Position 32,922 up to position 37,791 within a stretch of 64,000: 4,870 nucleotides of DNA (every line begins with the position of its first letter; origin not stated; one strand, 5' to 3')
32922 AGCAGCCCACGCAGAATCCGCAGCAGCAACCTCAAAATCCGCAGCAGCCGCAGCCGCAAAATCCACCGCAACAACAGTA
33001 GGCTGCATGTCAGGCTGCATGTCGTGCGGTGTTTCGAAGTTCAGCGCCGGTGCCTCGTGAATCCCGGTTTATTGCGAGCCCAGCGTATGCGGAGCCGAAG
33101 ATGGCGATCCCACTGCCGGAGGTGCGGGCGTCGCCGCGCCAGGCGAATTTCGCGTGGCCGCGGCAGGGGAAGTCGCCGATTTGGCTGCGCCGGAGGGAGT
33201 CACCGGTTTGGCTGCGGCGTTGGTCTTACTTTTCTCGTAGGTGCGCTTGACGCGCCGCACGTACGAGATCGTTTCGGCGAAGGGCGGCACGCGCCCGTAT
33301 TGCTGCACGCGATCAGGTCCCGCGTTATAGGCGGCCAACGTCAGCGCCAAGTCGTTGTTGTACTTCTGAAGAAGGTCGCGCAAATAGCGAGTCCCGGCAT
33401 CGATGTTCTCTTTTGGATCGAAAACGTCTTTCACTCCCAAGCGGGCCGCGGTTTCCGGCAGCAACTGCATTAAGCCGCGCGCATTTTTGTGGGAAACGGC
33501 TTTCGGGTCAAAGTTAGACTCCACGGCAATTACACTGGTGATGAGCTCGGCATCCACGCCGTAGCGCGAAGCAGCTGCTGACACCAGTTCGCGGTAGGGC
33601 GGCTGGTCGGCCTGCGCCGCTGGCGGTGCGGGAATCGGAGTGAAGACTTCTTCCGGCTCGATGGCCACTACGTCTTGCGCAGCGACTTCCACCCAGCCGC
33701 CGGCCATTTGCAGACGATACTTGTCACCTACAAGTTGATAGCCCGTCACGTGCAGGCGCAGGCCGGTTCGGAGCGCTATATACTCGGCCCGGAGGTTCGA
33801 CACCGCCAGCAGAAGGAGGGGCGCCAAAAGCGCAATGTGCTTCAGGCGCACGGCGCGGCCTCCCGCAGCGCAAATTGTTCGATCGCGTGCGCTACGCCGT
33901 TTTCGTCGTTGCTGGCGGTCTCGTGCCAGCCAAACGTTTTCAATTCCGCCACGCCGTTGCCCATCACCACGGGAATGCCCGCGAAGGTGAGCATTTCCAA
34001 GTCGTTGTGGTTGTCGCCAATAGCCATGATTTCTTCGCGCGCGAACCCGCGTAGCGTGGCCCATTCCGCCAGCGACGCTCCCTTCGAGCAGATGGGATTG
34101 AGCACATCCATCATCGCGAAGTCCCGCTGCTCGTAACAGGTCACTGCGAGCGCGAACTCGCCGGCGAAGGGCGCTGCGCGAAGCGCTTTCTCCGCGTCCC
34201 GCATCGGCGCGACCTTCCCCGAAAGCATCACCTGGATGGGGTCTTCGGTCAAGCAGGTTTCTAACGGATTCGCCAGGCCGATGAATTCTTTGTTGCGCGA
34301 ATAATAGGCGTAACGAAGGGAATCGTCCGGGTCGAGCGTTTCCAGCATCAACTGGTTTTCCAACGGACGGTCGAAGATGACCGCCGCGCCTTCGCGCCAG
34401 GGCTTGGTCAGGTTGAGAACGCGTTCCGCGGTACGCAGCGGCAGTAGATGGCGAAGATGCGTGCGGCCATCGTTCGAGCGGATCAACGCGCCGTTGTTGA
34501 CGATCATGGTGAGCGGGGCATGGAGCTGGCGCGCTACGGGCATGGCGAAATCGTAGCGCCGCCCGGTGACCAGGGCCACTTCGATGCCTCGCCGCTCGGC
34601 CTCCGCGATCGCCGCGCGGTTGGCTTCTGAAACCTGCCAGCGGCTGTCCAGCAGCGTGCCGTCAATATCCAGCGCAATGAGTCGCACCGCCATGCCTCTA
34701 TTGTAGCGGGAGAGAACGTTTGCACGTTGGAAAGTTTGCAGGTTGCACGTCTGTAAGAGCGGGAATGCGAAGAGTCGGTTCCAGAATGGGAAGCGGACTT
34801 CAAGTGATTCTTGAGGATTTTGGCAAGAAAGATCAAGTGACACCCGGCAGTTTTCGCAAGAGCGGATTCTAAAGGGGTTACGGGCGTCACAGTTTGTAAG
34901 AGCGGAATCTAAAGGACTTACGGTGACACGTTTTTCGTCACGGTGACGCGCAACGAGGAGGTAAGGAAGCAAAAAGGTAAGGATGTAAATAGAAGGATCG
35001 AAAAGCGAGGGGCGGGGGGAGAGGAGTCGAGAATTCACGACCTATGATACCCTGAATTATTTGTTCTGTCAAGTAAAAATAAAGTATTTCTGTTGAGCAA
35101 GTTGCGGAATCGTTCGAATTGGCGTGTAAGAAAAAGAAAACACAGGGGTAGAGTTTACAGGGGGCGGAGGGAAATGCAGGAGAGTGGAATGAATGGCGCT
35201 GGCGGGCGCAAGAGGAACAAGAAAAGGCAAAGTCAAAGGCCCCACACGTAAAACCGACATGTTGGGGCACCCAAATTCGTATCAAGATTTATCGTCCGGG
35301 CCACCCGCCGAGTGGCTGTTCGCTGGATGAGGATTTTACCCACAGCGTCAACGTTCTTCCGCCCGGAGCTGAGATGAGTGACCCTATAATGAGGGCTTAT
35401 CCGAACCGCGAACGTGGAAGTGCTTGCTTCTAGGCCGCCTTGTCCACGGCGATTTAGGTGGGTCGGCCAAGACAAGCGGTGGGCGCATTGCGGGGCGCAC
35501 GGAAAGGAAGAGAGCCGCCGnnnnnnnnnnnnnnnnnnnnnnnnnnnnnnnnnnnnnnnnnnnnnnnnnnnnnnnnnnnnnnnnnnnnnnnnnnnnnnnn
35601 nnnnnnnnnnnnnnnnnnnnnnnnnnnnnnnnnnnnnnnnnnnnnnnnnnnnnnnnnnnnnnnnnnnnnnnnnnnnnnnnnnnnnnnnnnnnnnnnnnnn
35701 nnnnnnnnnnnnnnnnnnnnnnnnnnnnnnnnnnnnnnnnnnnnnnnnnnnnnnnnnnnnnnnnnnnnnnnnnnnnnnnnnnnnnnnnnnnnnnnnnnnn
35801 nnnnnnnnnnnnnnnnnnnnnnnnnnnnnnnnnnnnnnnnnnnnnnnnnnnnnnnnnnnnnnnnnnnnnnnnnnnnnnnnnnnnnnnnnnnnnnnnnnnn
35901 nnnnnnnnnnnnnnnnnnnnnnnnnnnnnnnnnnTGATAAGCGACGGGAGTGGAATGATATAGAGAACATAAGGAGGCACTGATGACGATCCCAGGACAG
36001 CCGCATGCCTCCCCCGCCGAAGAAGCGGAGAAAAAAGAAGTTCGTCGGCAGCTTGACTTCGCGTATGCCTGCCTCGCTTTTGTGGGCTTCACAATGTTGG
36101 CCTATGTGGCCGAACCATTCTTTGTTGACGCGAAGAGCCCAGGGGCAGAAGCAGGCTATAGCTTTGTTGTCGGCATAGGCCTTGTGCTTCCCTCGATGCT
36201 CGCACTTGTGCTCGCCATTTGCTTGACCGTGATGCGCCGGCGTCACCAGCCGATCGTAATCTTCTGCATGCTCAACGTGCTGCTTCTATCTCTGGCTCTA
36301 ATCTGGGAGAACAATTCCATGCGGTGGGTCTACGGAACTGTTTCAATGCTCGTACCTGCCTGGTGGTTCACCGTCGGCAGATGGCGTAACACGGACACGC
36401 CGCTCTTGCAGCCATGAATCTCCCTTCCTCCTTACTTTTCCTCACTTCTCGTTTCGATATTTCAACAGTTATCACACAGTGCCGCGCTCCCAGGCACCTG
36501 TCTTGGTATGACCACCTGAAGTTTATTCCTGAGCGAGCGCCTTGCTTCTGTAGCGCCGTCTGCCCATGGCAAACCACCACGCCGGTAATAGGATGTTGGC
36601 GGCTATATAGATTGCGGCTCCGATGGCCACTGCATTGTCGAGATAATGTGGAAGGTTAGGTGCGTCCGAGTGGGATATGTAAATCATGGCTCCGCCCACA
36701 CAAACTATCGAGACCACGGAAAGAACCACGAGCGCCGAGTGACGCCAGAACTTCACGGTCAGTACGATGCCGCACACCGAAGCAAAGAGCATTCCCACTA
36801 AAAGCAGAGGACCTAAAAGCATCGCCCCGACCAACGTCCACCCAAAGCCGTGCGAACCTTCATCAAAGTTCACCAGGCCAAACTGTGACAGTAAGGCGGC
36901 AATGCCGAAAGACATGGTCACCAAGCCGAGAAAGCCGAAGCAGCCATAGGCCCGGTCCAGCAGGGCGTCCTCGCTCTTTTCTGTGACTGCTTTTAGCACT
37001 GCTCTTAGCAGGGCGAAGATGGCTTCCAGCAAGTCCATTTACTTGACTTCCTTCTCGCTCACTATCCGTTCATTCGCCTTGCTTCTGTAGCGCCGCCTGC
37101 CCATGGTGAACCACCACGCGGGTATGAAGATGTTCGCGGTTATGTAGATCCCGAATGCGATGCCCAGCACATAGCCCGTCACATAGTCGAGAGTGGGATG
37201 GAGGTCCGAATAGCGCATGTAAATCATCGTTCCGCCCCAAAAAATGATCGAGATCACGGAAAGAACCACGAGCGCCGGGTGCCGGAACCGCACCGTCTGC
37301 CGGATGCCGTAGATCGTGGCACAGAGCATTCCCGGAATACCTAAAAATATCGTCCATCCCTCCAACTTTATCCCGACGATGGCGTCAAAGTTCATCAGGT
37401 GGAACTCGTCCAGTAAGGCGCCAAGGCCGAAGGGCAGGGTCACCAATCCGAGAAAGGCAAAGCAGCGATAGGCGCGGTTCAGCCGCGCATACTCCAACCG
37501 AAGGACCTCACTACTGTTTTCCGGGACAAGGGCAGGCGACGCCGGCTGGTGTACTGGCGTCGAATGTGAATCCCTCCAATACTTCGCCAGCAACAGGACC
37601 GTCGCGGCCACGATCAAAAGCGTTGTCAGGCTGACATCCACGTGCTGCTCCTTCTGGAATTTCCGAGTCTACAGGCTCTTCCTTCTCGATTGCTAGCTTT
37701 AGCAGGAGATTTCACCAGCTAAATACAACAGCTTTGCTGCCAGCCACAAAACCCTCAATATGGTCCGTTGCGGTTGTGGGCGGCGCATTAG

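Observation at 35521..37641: Four-member array of an unrecognised small membrane-protein family with fixed ends and variable middles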

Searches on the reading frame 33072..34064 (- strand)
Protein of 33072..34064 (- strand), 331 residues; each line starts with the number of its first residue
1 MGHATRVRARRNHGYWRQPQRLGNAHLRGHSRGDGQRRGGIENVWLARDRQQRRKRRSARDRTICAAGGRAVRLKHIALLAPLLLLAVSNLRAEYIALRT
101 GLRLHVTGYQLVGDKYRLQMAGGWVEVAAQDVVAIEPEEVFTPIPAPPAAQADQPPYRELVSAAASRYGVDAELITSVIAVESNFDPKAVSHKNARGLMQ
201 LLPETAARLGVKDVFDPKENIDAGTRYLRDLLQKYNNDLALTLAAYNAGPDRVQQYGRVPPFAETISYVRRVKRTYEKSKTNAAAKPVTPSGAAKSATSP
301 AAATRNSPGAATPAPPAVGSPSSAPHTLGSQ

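Call 50: search_protein_families(library=pfam, proteins=[window:33072-34064:-], max_evalue=0.01)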
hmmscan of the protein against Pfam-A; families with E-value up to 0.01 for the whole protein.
window:33072-34064:- (331 aa): 2 families
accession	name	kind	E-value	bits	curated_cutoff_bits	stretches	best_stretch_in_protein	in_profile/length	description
PF01464.25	SLT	-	1.8e-31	108.5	21.3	1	160-259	2-107/117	Transglycosylase SLT domain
PF13406.11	SLT_2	-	0.00071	19.3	24.3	1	157-190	73-106/292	Transglycosylase SLT domain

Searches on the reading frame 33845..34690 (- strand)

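Call 50: search_protein_families(library=pfam, proteins=[window:33845-34690:-], max_evalue=0.01)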
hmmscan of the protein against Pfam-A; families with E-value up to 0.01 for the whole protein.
window:33845-34690:- (282 aa): 5 families
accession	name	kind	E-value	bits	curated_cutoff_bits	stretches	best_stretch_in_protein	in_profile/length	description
PF08282.18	Hydrolase_3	-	6.1e-45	154.4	20.9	1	5-270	1-255/255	haloacid dehalogenase-like hydrolase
PF05116.19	S6PP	-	7.5e-13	49.1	20.3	2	192-273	155-234/247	Sucrose-6F-phosphate phosphohydrolase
PF00702.32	Hydrolase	-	8.7e-10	39.7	26.4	0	207-238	160-191/191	haloacid dehalogenase-like hydrolase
PF12710.13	HAD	-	3.7e-05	24.7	27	0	203-234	151-188/189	haloacid dehalogenase-like hydrolase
PF13419.12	HAD_2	-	0.0038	17.8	23.8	0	209-243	143-177/178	Haloacid dehalogenase-like hydrolase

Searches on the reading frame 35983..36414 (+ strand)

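Call 5: search_protein_families(library=pfam, proteins=[window:35983-36414:+], max_evalue=10)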
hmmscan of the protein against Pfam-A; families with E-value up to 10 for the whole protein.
window:35983-36414:+ (144 aa): 6 families
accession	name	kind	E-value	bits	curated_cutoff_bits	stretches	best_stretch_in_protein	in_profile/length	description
PF07444.16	Ycf66_N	-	0.00044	20.8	22.3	1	71-114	33-76/76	Ycf66 protein N-terminus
PF07690.21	MFS_1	-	0.0014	18.1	33.4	1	17-120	196-300/347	Major Facilitator Superfamily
PF16927.11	HisKA_7TM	-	0.0059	16.9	28.6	1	23-122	25-118/224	N-terminal 7TM region of histidine kinase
PF09843.14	DUF2070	-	0.1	11.4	30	1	19-114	67-153/561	Predicted membrane protein (DUF2070)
PF05656.20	DUF805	-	0.94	10.4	25.7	1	24-88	11-71/111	Protein of unknown function (DUF805)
PF10003.15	DUF2244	-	0.96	9.6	27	1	65-110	12-57/138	Integral membrane protein (DUF2244)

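Call 6: search_protein_families(library=ncbifam, proteins=[window:35983-36414:+], max_evalue=1)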
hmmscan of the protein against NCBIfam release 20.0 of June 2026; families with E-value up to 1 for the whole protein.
window:35983-36414:+ (144 aa): 0 families

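Call 7: search_protein_families(library=padloc, proteins=[window:35983-36414:+], max_evalue=1)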
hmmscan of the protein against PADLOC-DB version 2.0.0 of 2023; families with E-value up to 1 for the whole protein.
window:35983-36414:+ (144 aa): 0 families

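Call 49: search_protein_families(library=phrogs, proteins=[window:35983-36414:+], max_evalue=0.1)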
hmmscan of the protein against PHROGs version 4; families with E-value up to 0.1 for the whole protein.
window:35983-36414:+ (144 aa): 0 families

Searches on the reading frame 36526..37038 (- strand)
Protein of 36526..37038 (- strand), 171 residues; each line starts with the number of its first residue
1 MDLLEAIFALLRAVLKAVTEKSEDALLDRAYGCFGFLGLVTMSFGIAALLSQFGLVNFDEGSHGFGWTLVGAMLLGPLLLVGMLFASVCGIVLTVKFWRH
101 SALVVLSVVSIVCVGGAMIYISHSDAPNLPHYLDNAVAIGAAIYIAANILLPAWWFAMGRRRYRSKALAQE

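Call 5: search_protein_families(library=pfam, proteins=[window:36526-37038:-], max_evalue=10)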
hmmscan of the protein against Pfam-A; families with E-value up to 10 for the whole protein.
window:36526-37038:- (171 aa): 4 families
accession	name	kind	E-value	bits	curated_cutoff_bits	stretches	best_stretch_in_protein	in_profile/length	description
PF13567.11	DUF4131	-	0.0048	17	31.6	1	78-138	8-68/165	Domain of unknown function (DUF4131)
PF03699.18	UPF0182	-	0.069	11.7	27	1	34-115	198-279/770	Uncharacterised protein family (UPF0182)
PF19529.4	DUF6057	-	0.45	9.8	29.8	1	37-157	132-252/569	Family of unknown function (DUF6057)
PF15029.11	TMEM174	-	0.86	9.6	27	1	36-101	38-96/233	Transmembrane protein 174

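Call 6: search_protein_families(library=ncbifam, proteins=[window:36526-37038:-], max_evalue=1)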
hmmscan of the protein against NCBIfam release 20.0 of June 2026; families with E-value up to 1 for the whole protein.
window:36526-37038:- (171 aa): 2 families
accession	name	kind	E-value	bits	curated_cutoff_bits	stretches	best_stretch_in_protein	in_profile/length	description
NF003425.0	PRK04897.1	equivalog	0.37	9.9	355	0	136-165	159-188/298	zinc metalloprotease HtpX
TIGR03065.1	srtB_sig_QVPTGV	subfamily_domain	0.6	9.8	21.35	0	108-121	15-27/32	QVPTGV class sortase B protein-sorting domain-containing protein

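Call 7: search_protein_families(library=padloc, proteins=[window:36526-37038:-], max_evalue=1)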
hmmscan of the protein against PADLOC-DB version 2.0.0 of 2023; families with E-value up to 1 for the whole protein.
window:36526-37038:- (171 aa): 0 families

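Call 49: search_protein_families(library=phrogs, proteins=[window:36526-37038:-], max_evalue=0.1)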
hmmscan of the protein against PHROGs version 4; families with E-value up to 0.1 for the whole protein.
window:36526-37038:- (171 aa): 0 families

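Call 92: predict_structure(alignment_id=A5)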
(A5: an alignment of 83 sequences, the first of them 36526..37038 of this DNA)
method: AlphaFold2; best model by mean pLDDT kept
length: 171 residues; sequences in the alignment: 83
mean_pLDDT: 74.4   pTM: 0.56
mean pLDDT of the five models: 74.4, 71.0, 67.6, 67.5, 67.2
residues with pLDDT >= 90: 0; 70-90: 140; 50-70: 31; < 50: 0
segments of 3 or more residues with pLDDT < 50: none
pLDDT, mean of each block of 10 residues (from residue 1): 74 67 72 77 78 77 74 76 72 66 74 77 79 79 79 77 71 53
secondary structure, 60 per line:
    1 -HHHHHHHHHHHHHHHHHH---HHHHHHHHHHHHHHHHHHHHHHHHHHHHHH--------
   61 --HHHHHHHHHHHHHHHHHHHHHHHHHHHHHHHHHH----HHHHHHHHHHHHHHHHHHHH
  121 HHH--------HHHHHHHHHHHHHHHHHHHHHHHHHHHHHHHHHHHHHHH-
elements in order: H2-19 H23-52 H63-96 H101-123 H132-170

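Call 95: fold_search(model_id=the predicted structure, library=pdb)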
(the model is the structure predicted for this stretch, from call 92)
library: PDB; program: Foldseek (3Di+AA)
matches with E <= 10: 95; with E <= 0.001: 0
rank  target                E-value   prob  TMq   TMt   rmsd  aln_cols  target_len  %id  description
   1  9odk_R                9.7e-01  0.41  0.32  0.23   6.6       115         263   17  Structure of the MOR/Gi/Mitragynine Pseudoindoxil Complex, GTP-bound G-ACT-2 (released 2026-01-07)
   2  6uuj_H                1.2e+00  0.11  0.23  0.23  27.2       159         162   12  Structure of PE5-PPE4-EspG3 complex from the type VII (ESX-3) secretion system, space group P212121 (released 2020-01-29)
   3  6uuj_K                1.3e+00  0.10  0.22  0.23  27.1       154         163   14  Structure of PE5-PPE4-EspG3 complex from the type VII (ESX-3) secretion system, space group P212121 (released 2020-01-29)
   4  6uuj_B                1.3e+00  0.09  0.23  0.23  27.3       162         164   14  Structure of PE5-PPE4-EspG3 complex from the type VII (ESX-3) secretion system, space group P212121 (released 2020-01-29)
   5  6uuj_E                2.0e+00  0.07  0.22  0.22  27.4       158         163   13  Structure of PE5-PPE4-EspG3 complex from the type VII (ESX-3) secretion system, space group P212121 (released 2020-01-29)
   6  9crw_C                2.2e+00  0.08  0.22  0.20  16.4       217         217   12  Crystal structure of the Candida albicans kinesin-8 proximal tail domain (released 2024-09-04)
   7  1i4d_B                2.2e+00  0.06  0.20  0.19  27.1       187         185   20  CRYSTAL STRUCTURE ANALYSIS OF RAC1-GDP COMPLEXED WITH ARFAPTIN (P21) (released 2001-05-16)
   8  9b9y_R                2.5e+00  0.21  0.27  0.12   9.4        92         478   15  Structural mechanism of CB1R binding to peripheral and biased inverse agonists (released 2024-11-20)
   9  8gng_X                2.6e+00  0.14  0.34  0.23  15.3       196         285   14  Crystal structure of human adenosine A2A receptor in complex with istradefylline. (released 2023-03-22)
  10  4u9l_A                2.7e+00  0.08  0.24  0.23  12.6       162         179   22  Structure of a membrane protein (released 2014-12-03)
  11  6egc                  2.9e+00  0.28  0.44  0.48   6.2       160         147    9  Single-chain version of 2L4HC2_23 (PDB 5J0K) (released 2019-05-29)
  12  2vt4_B                2.9e+00  0.14  0.34  0.24   8.5       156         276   13  TURKEY BETA1 ADRENERGIC RECEPTOR WITH STABILISING MUTATIONS AND BOUND CYANOPINDOLOL (released 2008-06-24)
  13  5zty                  3.2e+00  0.23  0.27  0.12   7.3        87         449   15  Crystal structure of human G protein coupled receptor (released 2019-01-30)
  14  7wig_R                3.4e+00  0.15  0.32  0.23   8.1       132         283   13  Cryo-EM structure of the L-054,264-bound human SSTR2-Gi1 complex (released 2022-06-01)
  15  8yf4_A                3.4e+00  0.14  0.36  0.19   8.6       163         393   15  Cryo EM structure of human phosphate channel XPR1 at open and inward-facing state (released 2024-10-09)
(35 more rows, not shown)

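Call 96: fold_search(model_id=the predicted structure, library=viral)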
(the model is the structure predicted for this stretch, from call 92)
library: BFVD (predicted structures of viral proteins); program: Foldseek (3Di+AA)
matches with E <= 10: 117; with E <= 0.001: 0
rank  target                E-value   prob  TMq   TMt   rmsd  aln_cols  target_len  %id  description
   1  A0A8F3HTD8            5.2e-01  0.63  0.42  0.31  11.8       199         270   15  Uncharacterized protein [Ranid herpesvirus 4]
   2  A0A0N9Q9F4            1.2e+00  0.20  0.30  0.34  10.3       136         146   15  Uncharacterized protein [Chrysochromulina ericina virus CeV-01B]
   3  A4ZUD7                1.2e+00  0.75  0.53  0.56   4.8       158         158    9  Uncharacterized protein ORF158 [Acidianus bottle-shaped virus (isolate Italy/Pozzuoli)]
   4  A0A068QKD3            1.2e+00  0.25  0.30  0.23  22.1       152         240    7  Uncharacterized protein [Armadillidium vulgare iridescent virus]
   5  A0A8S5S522            1.5e+00  0.54  0.49  0.52   6.6       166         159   15  Uncharacterized protein [Siphoviridae sp. ctmP938]
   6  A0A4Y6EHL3            1.5e+00  0.12  0.25  0.26  14.6       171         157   17  (no name in the UniProt tables at hand)
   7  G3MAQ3                1.5e+00  0.12  0.26  0.26   9.8       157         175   14  Gp512 [Bacillus phage G]
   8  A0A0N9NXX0            2.0e+00  0.47  0.49  0.45   5.0       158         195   11  Uncharacterized protein [Acidianus bottle-shaped virus 2 strain ABV2]
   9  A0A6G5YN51            2.0e+00  0.15  0.27  0.30  12.7       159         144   11  (no name in the UniProt tables at hand)
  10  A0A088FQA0            2.2e+00  0.21  0.37  0.29   9.4       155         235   15  (no name in the UniProt tables at hand)
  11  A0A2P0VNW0            2.2e+00  0.11  0.27  0.17  14.3       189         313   10  Uncharacterized protein [Tetraselmis virus 1]
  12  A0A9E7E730            2.4e+00  0.16  0.35  0.41   7.1       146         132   18  (no name in the UniProt tables at hand)
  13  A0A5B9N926            2.4e+00  0.10  0.27  0.29  11.7       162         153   15  (no name in the UniProt tables at hand)
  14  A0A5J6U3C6            2.4e+00  0.08  0.24  0.25  12.9       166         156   11  (no name in the UniProt tables at hand)
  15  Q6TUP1                2.7e+00  0.12  0.33  0.24  13.9       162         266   10  128L [Yaba monkey tumor virus (strain VR587)]
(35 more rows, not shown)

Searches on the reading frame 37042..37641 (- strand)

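Call 5: search_protein_families(library=pfam, proteins=[window:37042-37641:-], max_evalue=10)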
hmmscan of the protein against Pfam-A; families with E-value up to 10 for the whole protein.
window:37042-37641:- (200 aa): 3 families
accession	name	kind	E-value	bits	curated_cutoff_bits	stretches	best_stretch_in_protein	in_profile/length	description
PF01699.29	Na_Ca_ex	-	0.056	13.8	24.9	1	85-171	68-150/151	Sodium/calcium exchanger protein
PF19942.4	DUF6404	-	2.8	8.8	27.6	1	124-172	51-101/115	Family of unknown function (DUF6404)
PF01569.27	PAP2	-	8.3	6.6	27.2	1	109-169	66-123/130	PAP2 superfamily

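Call 6: search_protein_families(library=ncbifam, proteins=[window:37042-37641:-], max_evalue=1)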
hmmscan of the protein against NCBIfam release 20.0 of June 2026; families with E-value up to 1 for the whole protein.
window:37042-37641:- (200 aa): 0 families

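Call 7: search_protein_families(library=padloc, proteins=[window:37042-37641:-], max_evalue=1)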
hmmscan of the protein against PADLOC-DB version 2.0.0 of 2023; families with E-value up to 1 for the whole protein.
window:37042-37641:- (200 aa): 0 families

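Call 49: search_protein_families(library=phrogs, proteins=[window:37042-37641:-], max_evalue=0.1)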
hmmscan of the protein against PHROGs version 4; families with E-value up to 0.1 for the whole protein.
window:37042-37641:- (200 aa): 0 families
